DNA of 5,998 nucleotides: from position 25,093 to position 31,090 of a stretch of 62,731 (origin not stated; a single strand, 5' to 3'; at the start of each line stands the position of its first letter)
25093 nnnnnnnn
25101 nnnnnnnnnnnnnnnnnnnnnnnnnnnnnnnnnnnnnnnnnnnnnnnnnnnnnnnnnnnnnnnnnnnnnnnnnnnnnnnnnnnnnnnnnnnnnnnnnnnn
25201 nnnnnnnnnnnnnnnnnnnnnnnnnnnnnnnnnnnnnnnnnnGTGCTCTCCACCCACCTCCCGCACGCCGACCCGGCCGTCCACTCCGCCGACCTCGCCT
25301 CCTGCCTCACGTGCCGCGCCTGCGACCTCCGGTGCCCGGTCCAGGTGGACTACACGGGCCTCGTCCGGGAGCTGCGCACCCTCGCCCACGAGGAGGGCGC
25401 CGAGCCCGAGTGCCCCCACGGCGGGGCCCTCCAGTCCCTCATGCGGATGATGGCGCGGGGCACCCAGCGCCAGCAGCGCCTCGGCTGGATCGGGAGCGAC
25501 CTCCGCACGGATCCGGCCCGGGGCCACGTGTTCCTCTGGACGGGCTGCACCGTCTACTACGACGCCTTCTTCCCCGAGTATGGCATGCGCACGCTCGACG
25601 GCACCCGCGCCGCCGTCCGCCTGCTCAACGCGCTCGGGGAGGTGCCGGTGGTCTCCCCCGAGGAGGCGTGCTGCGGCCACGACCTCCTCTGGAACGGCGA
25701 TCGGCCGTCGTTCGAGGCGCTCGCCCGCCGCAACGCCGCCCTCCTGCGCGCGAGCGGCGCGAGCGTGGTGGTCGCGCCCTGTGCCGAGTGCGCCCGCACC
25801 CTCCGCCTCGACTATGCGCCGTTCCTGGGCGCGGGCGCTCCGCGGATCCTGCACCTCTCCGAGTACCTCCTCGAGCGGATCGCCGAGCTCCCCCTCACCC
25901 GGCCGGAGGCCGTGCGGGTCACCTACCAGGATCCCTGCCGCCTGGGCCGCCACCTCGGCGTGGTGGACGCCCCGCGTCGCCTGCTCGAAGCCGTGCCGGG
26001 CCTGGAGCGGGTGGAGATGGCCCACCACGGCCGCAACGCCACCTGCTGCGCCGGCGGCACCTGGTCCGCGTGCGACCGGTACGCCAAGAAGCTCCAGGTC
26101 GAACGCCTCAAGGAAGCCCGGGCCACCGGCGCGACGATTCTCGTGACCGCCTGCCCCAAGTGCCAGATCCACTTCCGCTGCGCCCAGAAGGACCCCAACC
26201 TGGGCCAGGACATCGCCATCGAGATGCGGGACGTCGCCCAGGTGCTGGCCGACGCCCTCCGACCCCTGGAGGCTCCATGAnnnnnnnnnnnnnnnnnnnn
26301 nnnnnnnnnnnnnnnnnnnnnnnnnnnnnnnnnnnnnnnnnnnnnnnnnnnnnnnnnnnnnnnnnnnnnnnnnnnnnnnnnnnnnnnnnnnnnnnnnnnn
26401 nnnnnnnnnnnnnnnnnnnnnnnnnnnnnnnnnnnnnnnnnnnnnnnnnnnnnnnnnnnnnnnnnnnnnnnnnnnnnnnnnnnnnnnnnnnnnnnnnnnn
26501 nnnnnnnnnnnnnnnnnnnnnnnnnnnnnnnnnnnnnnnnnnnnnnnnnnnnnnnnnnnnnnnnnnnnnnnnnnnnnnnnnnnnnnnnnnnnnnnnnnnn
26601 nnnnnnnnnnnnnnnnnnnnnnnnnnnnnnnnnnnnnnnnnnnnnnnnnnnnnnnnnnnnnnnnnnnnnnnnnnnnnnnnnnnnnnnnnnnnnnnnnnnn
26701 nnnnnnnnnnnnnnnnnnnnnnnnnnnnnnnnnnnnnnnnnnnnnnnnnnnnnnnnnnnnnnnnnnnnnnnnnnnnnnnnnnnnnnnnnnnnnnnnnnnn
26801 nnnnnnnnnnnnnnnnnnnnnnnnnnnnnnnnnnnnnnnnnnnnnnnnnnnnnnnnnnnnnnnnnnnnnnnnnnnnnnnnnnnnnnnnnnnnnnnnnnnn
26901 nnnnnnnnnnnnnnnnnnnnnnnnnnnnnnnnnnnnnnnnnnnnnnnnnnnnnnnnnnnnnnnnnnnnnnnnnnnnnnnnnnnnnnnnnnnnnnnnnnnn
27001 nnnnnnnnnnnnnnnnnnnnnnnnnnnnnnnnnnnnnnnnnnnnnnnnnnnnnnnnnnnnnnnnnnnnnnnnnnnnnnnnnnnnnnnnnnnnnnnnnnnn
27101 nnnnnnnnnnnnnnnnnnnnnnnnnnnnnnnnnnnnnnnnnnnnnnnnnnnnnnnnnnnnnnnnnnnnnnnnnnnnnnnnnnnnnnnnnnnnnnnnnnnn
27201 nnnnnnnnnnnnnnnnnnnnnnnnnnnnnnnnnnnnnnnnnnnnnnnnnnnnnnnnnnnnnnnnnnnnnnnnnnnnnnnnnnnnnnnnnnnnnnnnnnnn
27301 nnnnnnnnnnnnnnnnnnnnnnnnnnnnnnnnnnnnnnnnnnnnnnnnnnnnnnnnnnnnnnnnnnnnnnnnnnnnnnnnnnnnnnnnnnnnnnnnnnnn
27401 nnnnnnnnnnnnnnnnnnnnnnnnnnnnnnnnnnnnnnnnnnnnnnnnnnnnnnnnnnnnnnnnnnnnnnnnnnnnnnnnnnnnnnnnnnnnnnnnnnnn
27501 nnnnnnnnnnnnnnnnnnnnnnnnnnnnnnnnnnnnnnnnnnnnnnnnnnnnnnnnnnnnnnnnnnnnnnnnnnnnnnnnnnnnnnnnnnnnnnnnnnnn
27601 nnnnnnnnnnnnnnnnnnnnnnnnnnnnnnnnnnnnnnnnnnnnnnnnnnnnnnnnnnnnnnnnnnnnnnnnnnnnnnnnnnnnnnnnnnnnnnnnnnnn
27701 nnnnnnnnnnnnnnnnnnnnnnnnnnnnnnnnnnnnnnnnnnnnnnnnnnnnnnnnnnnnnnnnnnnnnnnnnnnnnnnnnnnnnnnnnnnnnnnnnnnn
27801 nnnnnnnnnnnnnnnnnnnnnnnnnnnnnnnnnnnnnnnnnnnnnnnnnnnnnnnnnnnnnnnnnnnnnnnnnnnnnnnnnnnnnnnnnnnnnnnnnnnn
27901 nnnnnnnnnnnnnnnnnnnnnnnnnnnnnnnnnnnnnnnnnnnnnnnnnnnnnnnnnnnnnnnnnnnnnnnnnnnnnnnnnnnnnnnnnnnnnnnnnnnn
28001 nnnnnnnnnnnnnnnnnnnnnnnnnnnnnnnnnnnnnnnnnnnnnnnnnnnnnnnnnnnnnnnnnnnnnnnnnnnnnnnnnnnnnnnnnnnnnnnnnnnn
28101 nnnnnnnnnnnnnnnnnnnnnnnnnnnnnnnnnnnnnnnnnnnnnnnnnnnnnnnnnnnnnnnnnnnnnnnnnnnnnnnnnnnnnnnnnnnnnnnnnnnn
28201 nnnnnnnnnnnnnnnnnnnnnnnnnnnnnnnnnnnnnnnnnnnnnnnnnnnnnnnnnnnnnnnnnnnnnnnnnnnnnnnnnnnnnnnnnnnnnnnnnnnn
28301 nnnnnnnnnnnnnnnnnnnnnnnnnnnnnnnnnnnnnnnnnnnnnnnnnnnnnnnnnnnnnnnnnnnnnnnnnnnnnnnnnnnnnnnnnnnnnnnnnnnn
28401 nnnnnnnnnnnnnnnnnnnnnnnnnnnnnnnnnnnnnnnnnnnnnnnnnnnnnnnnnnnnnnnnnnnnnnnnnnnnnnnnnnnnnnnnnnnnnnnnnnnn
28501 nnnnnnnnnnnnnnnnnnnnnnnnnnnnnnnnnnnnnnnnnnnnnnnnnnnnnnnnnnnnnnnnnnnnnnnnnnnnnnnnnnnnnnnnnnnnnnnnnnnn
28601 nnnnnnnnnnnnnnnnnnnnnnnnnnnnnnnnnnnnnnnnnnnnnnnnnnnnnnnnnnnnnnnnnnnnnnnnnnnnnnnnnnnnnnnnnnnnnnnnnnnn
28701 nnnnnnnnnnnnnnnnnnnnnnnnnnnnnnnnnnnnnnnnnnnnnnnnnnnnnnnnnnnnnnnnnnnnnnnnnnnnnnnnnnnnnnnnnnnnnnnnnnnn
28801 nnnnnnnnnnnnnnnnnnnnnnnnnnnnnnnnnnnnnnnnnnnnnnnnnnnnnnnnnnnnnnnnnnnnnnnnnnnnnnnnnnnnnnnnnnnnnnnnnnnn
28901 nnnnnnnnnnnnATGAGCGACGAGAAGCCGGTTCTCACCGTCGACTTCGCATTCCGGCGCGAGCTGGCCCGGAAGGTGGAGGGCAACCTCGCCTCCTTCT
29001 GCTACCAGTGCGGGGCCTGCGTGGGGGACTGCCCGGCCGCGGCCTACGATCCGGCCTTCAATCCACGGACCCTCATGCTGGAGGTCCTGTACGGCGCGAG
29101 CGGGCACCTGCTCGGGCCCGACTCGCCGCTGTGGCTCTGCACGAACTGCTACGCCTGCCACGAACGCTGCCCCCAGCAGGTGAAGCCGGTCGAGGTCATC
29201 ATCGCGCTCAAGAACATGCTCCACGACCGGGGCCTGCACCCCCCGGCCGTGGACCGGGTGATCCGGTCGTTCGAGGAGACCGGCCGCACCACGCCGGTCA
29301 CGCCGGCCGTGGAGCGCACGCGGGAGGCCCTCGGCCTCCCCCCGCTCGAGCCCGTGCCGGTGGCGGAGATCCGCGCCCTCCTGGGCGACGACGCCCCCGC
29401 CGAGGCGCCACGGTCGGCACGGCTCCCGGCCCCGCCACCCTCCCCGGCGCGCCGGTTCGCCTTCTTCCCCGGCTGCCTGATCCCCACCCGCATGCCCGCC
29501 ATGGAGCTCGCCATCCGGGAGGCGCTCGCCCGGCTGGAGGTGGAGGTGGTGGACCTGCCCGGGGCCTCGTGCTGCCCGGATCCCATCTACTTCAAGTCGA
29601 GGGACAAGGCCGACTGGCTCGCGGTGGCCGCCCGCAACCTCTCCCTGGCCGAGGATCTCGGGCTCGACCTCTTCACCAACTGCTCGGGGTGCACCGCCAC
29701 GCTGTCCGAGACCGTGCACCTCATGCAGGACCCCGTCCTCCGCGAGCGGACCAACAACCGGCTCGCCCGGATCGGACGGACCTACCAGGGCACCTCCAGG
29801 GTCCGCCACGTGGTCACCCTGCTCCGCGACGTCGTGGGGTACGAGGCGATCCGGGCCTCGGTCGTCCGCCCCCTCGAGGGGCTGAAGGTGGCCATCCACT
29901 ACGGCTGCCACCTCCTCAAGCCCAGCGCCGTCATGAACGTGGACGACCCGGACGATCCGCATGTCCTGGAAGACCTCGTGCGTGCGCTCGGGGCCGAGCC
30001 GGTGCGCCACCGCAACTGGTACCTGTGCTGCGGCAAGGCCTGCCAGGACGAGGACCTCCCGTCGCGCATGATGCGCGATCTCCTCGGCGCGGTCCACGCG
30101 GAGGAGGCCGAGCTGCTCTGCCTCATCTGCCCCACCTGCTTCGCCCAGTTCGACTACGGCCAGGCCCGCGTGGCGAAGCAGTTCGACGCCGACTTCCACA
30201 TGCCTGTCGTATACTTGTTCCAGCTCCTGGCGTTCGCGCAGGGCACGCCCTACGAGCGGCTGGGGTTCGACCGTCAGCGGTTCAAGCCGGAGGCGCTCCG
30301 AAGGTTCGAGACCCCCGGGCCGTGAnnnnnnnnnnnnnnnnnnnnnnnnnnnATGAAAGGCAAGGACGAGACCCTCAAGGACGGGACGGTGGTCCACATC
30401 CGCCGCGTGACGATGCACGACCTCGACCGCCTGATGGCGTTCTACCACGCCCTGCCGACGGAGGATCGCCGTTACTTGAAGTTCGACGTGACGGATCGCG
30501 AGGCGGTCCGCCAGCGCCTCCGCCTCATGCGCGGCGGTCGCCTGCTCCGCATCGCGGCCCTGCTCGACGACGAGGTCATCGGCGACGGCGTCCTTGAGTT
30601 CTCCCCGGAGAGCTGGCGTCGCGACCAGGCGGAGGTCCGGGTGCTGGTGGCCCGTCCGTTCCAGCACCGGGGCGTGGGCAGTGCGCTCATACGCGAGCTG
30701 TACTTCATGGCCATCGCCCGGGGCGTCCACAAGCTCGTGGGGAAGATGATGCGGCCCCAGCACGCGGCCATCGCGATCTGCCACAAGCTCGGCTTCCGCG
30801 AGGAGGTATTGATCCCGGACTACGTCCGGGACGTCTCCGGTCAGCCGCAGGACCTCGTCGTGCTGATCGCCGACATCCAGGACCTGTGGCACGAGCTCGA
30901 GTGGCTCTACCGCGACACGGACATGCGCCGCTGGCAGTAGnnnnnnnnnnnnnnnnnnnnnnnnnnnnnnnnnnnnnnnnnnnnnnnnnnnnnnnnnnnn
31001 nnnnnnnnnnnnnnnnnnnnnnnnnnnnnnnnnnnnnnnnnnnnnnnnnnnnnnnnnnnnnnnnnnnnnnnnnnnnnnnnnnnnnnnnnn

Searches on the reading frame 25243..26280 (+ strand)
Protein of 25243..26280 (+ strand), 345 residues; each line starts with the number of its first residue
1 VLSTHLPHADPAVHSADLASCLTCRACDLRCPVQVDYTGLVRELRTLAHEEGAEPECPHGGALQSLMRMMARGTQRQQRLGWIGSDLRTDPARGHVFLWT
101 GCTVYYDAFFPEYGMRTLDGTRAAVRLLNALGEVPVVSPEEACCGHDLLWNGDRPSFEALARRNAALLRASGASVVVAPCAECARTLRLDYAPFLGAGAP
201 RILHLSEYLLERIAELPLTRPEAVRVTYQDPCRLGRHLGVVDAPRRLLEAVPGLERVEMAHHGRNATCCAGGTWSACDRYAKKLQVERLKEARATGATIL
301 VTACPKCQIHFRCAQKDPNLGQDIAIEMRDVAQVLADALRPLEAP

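Call 80: search_protein_families(library=pfam, proteins=[window:25243-26280:+], max_evalue=0.000001)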
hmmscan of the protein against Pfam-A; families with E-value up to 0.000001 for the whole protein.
window:25243-26280:+ (345 aa): 1 family
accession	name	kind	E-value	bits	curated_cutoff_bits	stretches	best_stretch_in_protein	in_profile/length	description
PF02754.22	CCG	-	9.4e-28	96.6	20.6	2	226-312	1-85/85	Cysteine-rich domain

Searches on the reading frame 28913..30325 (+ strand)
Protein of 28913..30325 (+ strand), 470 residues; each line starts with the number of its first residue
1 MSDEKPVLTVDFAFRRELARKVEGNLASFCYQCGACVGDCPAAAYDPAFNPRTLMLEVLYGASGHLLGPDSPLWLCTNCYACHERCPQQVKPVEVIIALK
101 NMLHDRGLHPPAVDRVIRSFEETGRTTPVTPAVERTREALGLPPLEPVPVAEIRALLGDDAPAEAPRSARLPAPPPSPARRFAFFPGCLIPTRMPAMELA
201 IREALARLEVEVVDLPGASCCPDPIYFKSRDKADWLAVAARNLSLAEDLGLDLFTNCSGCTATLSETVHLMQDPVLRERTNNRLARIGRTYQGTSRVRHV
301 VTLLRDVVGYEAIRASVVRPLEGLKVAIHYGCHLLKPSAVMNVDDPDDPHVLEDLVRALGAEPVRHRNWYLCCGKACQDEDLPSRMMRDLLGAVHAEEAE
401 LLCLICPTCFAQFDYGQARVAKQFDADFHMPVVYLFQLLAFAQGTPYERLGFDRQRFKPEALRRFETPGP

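Call 80: search_protein_families(library=pfam, proteins=[window:28913-30325:+], max_evalue=0.000001)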
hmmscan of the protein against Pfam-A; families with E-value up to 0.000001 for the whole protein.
window:28913-30325:+ (470 aa): 3 families
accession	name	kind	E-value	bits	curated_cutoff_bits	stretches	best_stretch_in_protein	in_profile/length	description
PF02754.22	CCG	-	1.6e-26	92.7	20.6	2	183-264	2-84/85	Cysteine-rich domain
PF13183.11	Fer4_8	-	7.6e-09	36.4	27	1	28-90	3-68/68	4Fe-4S dicluster domain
PF13187.11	Fer4_9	-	1.2e-08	35.3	27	1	30-89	2-50/52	4Fe-4S dicluster domain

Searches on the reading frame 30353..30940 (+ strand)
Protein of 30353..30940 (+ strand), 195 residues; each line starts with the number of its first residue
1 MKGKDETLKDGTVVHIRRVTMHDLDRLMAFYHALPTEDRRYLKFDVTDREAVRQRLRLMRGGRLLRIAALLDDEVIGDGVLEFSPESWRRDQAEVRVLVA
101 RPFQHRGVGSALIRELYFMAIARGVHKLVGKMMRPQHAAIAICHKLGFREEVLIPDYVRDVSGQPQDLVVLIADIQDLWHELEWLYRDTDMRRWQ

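Call 80: search_protein_families(library=pfam, proteins=[window:30353-30940:+], max_evalue=0.000001)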
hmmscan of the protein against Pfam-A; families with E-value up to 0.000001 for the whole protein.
window:30353-30940:+ (195 aa): 1 family
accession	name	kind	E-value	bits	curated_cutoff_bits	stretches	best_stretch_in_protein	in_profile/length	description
PF00583.31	Acetyltransf_1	-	5.6e-09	36.7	20.7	1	52-148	24-116/116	Acetyltransferase (GNAT) family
